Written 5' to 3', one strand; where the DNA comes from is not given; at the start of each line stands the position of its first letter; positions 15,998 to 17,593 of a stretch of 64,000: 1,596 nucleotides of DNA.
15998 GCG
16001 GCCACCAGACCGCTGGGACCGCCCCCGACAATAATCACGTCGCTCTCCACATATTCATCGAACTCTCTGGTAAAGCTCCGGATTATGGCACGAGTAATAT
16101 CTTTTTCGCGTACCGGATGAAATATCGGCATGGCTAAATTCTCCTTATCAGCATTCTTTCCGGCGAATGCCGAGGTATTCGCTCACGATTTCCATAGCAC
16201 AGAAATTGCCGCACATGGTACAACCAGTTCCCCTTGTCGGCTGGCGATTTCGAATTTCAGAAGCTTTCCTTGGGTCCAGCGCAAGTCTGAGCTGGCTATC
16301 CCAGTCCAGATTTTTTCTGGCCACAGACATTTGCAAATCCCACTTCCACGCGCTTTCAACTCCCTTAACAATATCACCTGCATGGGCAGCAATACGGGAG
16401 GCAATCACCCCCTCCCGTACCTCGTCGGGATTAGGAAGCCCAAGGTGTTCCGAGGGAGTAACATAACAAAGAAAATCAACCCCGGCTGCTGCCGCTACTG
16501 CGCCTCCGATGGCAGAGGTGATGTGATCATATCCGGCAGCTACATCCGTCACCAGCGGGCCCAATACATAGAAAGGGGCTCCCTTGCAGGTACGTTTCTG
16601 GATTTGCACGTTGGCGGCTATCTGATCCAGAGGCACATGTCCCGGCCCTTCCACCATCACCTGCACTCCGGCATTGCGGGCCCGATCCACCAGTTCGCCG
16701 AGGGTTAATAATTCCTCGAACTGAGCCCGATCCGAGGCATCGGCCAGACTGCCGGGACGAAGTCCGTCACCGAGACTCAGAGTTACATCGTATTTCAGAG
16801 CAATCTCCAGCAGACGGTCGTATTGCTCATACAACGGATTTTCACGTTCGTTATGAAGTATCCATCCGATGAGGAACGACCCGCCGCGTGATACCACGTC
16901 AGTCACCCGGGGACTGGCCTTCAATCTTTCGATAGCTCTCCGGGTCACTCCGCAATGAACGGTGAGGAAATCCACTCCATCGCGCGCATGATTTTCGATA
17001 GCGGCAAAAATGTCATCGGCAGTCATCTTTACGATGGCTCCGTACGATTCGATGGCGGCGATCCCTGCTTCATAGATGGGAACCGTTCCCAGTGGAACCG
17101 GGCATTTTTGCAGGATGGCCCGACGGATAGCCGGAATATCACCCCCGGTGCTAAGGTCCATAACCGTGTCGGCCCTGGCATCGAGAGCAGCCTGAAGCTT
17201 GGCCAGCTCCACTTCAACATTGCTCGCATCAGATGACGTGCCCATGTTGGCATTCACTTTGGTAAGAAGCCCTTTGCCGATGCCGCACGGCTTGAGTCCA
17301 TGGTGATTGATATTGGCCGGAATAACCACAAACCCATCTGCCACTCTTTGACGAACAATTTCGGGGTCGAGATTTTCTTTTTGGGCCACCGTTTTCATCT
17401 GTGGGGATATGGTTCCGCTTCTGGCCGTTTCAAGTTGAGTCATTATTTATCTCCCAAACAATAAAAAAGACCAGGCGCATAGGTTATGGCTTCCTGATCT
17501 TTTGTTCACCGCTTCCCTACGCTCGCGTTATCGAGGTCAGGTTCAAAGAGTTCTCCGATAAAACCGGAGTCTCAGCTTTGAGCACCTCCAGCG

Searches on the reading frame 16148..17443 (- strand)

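Call 55: search_protein_families(library=pfam, proteins=[window:16148-17443:-], max_evalue=0.0001)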
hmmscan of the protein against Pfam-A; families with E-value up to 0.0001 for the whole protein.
window:16148-17443:- (431 aa): 1 family
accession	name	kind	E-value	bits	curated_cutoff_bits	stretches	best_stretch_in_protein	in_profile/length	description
PF01964.24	ThiC_Rad_SAM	-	1.7e-199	663.3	25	1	2-421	1-419/420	Radical SAM ThiC family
